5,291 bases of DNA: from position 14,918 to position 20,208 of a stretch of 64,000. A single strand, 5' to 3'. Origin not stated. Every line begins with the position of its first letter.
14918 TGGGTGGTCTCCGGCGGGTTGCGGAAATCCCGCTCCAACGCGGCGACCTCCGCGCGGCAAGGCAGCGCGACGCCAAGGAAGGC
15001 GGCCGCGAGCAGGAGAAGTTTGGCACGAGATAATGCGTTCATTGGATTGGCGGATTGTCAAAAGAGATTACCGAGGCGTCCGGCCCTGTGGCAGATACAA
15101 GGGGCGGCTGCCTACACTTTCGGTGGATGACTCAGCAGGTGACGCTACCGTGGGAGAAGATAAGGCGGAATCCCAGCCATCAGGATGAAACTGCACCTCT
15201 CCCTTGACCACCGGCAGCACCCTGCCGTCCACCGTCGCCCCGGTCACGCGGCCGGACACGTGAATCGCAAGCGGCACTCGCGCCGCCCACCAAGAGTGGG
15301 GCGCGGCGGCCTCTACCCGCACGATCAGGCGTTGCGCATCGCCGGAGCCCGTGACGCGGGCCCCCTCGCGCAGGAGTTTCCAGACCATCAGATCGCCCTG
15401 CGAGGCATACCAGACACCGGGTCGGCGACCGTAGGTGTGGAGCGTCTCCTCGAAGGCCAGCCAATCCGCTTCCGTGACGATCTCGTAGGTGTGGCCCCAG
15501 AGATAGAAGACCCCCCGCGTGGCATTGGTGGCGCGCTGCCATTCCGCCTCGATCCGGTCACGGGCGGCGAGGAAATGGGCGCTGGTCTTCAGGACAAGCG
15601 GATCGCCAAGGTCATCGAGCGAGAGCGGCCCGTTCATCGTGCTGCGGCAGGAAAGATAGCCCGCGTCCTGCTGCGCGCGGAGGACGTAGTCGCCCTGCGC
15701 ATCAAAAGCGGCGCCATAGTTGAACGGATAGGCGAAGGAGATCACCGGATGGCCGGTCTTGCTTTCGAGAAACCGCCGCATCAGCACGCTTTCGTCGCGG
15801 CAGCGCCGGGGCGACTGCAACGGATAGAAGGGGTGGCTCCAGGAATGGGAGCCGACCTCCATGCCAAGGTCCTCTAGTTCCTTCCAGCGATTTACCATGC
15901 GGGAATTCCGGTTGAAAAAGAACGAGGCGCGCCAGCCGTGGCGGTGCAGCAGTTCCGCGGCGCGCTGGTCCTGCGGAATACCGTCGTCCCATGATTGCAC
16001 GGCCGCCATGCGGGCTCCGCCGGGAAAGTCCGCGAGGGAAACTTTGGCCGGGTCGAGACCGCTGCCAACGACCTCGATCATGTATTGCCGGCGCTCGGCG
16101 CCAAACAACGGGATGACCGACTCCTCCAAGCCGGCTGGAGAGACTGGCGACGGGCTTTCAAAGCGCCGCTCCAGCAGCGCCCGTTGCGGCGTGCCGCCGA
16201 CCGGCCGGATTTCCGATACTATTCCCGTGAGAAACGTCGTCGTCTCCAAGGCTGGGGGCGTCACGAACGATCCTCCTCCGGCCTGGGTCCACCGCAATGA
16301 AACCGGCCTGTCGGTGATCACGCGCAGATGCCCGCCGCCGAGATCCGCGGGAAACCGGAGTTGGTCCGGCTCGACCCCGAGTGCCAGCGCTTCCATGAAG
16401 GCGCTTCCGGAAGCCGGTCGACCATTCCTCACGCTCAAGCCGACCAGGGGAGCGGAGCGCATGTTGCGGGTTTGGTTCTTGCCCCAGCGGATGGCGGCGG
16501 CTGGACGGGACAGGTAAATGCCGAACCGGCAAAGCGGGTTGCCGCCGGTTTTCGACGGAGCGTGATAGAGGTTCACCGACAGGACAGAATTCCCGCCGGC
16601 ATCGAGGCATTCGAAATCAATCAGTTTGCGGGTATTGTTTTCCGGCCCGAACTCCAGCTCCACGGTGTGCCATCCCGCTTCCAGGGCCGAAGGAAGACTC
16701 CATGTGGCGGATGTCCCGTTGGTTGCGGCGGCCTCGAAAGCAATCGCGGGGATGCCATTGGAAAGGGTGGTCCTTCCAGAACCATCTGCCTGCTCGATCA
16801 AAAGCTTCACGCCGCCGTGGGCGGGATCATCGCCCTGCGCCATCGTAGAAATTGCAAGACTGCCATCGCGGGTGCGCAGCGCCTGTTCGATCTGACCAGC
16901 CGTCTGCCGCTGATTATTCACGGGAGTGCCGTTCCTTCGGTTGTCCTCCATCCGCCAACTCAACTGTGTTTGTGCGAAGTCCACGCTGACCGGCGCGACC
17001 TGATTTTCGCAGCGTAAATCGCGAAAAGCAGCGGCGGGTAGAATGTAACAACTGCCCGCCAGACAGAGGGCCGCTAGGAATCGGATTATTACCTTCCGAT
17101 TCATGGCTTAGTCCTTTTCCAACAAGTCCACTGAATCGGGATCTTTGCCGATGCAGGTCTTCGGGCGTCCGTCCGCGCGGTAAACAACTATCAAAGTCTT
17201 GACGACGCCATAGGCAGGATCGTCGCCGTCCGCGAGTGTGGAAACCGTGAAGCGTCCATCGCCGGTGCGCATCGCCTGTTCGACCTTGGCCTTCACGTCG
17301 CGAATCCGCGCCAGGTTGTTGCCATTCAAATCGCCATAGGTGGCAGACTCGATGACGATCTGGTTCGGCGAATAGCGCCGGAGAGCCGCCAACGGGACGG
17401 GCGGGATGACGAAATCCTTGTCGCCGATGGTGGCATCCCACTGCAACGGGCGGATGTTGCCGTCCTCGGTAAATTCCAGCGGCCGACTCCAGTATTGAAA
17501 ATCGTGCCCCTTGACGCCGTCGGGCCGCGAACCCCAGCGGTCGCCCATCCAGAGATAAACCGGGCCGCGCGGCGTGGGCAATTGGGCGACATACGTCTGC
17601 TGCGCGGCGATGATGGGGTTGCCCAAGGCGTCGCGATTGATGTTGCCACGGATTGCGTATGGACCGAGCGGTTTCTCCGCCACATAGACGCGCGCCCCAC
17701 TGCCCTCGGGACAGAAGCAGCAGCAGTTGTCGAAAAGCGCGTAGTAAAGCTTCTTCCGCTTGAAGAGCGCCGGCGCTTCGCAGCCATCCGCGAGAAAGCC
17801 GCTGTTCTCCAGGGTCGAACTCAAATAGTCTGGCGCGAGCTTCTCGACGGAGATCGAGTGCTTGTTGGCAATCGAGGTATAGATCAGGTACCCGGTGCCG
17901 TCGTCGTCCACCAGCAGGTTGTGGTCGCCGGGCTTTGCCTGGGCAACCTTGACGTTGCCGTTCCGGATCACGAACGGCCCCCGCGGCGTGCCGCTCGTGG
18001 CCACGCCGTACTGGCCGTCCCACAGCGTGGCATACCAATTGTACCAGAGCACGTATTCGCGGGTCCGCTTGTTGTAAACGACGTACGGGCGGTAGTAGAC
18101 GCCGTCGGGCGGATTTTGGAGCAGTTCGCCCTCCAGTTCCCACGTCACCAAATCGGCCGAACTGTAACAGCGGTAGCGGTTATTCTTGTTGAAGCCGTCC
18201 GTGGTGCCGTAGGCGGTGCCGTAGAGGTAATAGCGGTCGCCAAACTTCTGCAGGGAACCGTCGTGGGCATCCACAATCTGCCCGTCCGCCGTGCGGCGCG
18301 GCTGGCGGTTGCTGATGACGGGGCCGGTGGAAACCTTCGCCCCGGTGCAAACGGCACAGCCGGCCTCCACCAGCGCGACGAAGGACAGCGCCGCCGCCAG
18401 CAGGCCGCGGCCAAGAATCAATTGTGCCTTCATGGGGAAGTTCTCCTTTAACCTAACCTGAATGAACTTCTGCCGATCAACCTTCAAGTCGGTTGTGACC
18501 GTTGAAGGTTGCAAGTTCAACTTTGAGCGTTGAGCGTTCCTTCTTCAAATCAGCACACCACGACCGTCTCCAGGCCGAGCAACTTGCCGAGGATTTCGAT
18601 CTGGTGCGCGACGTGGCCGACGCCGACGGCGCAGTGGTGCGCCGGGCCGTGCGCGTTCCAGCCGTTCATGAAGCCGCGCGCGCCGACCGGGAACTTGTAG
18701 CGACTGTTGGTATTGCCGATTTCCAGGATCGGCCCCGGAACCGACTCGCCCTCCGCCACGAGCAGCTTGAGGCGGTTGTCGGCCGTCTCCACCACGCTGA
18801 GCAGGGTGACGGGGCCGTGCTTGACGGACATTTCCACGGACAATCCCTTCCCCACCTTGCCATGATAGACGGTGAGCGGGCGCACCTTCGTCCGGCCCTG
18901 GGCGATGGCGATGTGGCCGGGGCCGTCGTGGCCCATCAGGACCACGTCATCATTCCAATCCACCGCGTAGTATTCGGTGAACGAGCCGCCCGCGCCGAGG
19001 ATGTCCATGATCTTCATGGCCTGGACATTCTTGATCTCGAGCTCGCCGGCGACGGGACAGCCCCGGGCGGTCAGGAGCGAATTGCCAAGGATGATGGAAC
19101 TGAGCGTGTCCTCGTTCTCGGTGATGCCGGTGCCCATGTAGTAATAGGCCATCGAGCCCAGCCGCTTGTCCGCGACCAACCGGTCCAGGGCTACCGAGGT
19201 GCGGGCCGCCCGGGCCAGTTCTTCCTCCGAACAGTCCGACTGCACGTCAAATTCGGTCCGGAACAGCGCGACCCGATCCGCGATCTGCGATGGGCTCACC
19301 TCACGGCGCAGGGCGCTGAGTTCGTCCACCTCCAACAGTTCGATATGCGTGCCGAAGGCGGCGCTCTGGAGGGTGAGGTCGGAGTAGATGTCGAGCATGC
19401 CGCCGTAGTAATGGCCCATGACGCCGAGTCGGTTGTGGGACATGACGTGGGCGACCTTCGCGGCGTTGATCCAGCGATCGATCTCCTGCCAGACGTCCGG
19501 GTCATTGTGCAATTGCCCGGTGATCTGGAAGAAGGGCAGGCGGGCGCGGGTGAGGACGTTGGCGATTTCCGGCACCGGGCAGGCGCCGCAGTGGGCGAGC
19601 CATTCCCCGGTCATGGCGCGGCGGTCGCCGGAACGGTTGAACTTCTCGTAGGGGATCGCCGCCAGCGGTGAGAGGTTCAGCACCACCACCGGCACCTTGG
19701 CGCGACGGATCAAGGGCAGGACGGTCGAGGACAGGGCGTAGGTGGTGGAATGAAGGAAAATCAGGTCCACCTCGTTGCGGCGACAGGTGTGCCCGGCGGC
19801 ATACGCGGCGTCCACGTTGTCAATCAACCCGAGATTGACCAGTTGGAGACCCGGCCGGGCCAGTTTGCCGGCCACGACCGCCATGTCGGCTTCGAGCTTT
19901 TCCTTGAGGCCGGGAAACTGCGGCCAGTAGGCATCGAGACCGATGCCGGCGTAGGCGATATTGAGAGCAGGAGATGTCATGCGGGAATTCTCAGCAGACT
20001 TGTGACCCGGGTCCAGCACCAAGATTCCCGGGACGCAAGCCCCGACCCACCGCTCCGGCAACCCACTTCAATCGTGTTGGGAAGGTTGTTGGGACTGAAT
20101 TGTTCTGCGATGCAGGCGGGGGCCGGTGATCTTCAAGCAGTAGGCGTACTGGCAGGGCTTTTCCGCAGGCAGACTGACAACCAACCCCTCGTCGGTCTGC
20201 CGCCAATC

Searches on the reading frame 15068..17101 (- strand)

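Call 95: search_protein_families(library=pfam, proteins=[window:15068-17101:-], max_evalue=0.00001)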
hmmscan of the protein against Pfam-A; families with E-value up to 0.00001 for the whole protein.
window:15068-17101:- (677 aa): 1 family
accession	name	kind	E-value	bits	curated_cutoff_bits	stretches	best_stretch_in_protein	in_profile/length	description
PF01522.26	Polysacc_deac_1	-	1.7e-12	47.8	23.1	1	368-481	10-120/124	Polysaccharide deacetylase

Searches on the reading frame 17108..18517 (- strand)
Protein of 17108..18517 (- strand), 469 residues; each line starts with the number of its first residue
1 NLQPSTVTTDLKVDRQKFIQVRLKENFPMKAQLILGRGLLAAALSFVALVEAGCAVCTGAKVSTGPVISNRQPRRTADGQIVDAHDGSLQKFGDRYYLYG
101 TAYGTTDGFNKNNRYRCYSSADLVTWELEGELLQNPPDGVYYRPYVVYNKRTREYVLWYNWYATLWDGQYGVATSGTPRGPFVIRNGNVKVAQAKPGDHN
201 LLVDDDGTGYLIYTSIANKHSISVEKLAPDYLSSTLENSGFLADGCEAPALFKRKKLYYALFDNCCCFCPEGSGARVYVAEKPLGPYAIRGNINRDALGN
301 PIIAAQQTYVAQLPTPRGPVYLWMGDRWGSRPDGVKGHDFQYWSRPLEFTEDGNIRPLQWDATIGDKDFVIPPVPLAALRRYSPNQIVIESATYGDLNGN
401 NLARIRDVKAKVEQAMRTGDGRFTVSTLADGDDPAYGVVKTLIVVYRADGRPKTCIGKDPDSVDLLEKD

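Call 95: search_protein_families(library=pfam, proteins=[window:17108-18517:-], max_evalue=0.00001)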
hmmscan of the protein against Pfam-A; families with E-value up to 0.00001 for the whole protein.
window:17108-18517:- (469 aa): 1 family
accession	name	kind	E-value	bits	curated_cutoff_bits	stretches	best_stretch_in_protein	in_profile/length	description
PF04616.20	Glyco_hydro_43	-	6.6e-15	55.6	32.2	1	83-288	9-222/288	Glycosyl hydrolases family 43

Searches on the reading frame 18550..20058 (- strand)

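Call 95: search_protein_families(library=pfam, proteins=[window:18550-20058:-], max_evalue=0.00001)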
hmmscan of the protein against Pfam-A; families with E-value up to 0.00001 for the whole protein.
window:18550-20058:- (502 aa): 1 family
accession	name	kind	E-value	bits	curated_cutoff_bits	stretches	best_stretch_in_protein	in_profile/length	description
PF11762.14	Arabinose_Iso_C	-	4.3e-08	33.5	25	1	358-497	2-144/144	L-arabinose isomerase C-terminal domain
